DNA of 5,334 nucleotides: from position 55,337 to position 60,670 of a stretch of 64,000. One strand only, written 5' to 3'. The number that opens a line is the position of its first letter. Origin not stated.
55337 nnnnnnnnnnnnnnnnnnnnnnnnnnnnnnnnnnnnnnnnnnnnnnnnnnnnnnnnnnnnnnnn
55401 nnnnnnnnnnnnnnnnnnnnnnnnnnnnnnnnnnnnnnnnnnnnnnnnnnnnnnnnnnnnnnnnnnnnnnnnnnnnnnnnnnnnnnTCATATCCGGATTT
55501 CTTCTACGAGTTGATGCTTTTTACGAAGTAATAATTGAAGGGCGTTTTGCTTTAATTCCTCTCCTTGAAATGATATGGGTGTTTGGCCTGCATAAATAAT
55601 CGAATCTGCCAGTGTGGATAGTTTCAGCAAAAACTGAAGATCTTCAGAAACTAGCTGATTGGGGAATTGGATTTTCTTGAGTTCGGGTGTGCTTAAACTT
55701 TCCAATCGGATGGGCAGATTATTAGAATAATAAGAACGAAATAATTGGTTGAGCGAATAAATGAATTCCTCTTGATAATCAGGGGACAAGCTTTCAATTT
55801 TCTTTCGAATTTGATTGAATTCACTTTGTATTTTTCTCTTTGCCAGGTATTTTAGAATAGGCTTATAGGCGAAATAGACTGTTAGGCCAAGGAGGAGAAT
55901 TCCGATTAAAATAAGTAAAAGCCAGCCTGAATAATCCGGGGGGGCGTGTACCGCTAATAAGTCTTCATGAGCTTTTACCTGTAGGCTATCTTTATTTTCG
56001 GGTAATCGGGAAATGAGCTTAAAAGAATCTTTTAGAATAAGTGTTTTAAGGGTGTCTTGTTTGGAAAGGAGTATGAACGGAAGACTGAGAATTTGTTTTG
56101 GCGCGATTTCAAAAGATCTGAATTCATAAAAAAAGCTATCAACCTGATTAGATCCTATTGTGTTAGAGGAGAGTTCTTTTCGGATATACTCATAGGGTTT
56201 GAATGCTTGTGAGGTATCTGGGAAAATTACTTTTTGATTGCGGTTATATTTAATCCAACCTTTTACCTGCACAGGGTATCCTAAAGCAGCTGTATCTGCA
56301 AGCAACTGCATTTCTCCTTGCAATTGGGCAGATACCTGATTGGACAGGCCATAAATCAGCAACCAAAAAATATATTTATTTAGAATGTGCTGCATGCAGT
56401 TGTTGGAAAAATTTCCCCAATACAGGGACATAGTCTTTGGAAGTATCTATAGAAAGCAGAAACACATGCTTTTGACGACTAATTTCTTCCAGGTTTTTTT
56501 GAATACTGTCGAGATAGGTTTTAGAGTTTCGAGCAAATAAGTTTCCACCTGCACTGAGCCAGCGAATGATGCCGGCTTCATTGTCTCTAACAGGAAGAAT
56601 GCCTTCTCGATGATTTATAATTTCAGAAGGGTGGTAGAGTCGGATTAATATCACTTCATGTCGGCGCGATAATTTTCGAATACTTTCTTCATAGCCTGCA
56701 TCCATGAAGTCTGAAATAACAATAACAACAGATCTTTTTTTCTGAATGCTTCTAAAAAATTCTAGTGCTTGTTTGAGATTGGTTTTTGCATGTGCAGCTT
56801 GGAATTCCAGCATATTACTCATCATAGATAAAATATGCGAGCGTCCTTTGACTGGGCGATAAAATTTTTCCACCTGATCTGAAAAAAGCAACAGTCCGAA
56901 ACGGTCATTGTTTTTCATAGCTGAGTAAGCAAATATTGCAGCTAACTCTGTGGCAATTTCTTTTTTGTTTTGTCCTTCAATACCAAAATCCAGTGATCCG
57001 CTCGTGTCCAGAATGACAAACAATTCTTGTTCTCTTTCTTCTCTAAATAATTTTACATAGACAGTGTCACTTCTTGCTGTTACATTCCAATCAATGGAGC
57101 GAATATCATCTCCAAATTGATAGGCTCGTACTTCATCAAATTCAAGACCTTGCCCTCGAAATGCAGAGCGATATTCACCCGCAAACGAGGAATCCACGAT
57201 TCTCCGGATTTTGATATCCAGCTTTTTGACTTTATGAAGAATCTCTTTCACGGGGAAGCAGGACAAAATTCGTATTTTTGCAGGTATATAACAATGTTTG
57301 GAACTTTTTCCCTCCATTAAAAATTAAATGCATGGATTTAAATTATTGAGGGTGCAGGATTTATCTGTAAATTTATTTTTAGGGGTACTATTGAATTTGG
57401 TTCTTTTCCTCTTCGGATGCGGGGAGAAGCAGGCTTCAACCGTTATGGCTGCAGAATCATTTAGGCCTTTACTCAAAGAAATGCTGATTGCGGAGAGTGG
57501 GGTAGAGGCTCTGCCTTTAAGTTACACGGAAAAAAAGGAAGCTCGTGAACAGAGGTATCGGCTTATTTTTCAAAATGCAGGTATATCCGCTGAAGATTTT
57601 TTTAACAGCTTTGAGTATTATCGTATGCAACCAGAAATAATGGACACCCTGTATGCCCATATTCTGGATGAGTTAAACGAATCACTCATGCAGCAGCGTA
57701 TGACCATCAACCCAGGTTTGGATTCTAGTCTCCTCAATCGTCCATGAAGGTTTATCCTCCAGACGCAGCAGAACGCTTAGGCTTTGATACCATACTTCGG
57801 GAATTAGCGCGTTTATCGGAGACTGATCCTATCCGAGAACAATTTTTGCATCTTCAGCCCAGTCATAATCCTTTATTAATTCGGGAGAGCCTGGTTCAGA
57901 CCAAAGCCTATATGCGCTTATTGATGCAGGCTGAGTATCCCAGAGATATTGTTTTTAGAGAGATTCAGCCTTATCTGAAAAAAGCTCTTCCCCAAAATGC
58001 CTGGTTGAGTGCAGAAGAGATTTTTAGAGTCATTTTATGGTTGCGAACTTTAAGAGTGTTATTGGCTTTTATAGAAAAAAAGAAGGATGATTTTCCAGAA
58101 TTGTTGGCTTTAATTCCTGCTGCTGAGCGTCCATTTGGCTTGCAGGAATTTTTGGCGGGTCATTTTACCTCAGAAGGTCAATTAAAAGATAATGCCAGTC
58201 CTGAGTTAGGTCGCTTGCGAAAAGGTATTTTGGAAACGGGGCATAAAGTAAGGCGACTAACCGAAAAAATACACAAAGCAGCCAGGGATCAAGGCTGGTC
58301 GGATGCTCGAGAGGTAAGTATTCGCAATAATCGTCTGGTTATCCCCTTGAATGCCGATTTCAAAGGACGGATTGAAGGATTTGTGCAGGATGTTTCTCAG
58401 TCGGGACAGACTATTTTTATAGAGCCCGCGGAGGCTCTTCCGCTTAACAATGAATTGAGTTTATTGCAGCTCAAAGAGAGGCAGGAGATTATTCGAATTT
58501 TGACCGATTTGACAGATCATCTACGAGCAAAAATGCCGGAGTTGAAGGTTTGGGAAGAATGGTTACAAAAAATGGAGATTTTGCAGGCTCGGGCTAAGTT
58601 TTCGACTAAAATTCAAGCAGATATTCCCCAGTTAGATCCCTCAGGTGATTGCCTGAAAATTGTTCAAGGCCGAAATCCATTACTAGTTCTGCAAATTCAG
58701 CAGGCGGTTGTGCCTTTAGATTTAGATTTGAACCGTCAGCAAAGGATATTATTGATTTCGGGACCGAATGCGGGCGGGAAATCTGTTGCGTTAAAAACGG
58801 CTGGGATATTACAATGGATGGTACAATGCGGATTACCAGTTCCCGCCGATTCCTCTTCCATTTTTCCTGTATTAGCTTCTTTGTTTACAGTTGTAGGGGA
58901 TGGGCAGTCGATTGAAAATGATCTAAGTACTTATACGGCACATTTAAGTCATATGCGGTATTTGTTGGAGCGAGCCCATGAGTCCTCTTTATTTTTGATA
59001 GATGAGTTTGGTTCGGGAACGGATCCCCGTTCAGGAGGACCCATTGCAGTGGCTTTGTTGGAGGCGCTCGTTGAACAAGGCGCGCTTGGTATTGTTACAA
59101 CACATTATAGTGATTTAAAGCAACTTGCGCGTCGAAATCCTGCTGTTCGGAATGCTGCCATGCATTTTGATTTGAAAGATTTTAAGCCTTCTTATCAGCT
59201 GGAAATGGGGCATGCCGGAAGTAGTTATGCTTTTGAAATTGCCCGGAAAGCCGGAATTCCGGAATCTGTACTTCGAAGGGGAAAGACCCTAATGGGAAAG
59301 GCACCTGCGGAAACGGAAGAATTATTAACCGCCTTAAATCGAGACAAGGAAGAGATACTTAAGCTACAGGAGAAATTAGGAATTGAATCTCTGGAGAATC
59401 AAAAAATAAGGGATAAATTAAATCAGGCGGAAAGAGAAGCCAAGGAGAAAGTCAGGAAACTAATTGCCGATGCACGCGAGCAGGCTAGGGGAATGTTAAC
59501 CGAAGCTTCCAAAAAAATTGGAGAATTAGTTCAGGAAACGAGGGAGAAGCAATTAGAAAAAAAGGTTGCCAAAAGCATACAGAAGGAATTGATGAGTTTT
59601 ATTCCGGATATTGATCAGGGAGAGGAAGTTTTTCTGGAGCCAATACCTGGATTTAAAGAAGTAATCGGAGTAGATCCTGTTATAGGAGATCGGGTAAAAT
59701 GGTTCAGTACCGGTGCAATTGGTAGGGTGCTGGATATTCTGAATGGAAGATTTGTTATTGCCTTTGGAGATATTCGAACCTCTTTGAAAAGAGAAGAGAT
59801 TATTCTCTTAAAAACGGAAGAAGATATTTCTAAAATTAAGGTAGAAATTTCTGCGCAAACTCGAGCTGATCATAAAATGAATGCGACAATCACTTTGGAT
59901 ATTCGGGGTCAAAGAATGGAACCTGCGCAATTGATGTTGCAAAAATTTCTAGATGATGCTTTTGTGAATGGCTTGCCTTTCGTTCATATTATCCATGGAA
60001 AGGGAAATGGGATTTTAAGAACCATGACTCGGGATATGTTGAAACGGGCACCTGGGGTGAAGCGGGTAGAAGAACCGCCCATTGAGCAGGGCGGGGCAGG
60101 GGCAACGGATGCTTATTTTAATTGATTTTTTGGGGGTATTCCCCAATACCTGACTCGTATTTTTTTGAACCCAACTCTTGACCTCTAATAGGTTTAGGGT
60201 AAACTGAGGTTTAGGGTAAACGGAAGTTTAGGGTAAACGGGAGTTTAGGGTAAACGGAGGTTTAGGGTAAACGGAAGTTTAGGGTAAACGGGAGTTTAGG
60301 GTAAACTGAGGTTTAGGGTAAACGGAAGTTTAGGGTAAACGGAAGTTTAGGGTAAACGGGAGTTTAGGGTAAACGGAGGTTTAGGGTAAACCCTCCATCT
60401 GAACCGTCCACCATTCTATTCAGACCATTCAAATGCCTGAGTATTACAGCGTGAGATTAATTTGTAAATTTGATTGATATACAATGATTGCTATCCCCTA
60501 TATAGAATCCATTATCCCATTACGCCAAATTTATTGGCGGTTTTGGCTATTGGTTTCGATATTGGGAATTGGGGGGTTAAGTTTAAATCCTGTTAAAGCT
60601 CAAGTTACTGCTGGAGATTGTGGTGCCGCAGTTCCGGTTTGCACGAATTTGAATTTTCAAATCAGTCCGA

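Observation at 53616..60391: The two arrays are matched in size and bracket a 6.4-kb block, with direct core orientation but inverted spacer polarity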

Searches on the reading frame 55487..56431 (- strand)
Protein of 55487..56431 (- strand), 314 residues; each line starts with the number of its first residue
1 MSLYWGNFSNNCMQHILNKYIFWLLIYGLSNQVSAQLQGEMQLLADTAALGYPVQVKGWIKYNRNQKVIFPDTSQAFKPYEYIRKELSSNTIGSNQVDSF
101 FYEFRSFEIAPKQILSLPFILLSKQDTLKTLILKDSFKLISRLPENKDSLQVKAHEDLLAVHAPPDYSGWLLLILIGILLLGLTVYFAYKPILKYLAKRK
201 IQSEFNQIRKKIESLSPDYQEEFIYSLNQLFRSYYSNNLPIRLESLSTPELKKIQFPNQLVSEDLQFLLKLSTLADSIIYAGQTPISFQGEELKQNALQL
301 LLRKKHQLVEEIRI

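Call 11: search_protein_families(library=pfam, proteins=[window:55487-56431:-])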
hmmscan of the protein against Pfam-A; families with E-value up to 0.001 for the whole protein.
window:55487-56431:- (314 aa): 0 families

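Call 48: search_protein_families(library=pfam, proteins=[window:55487-56431:-], max_evalue=0.00001)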
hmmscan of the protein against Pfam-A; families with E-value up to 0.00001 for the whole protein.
window:55487-56431:- (314 aa): 0 families

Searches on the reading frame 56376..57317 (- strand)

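Call 11: search_protein_families(library=pfam, proteins=[window:56376-57317:-])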
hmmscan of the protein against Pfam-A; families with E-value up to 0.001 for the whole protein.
window:56376-57317:- (313 aa): 4 families
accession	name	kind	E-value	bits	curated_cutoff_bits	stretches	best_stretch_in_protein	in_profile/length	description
PF01882.25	DUF58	-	1.7e-59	201.1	23.4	1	62-256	1-197/216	Protein of unknown function DUF58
PF13519.12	VWA_2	-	2.4e-15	57.5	27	1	100-204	2-106/107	von Willebrand factor type A domain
PF05762.20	VWA_CoxE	-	7e-08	32.6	26.4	1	72-213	24-168/222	VWA domain containing CoxE-like protein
PF00092.34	VWA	-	0.00014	22.6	23.8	1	99-212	2-123/174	von Willebrand factor type A domain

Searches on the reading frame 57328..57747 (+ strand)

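Call 11: search_protein_families(library=pfam, proteins=[window:57328-57747:+])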
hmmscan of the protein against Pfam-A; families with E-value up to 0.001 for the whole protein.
window:57328-57747:+ (139 aa): 1 family
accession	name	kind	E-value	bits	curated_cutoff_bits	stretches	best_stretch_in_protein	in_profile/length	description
PF14129.11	DUF4296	-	5.7e-11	43.3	27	1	40-119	5-84/87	Domain of unknown function (DUF4296)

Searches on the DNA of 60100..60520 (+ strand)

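Call 36: search_dna_similar(query=window:60180-60400:+, collection=plasmids, mode=distant, max_evalue=0.01)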
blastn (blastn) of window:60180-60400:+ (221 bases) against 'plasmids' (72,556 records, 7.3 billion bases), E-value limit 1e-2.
No match.

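Call 37: search_dna_similar(query=window:60180-60400:+, collection=phages, mode=distant, max_evalue=0.01)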
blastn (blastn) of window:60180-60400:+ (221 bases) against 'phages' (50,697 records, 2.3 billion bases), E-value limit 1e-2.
No match.

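Call 54: search_rna_families(source=window, start=60100, end=60520, threshold=evalue, max_evalue=1)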
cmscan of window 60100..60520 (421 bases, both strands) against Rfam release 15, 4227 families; matches with E-value up to 1: 0.
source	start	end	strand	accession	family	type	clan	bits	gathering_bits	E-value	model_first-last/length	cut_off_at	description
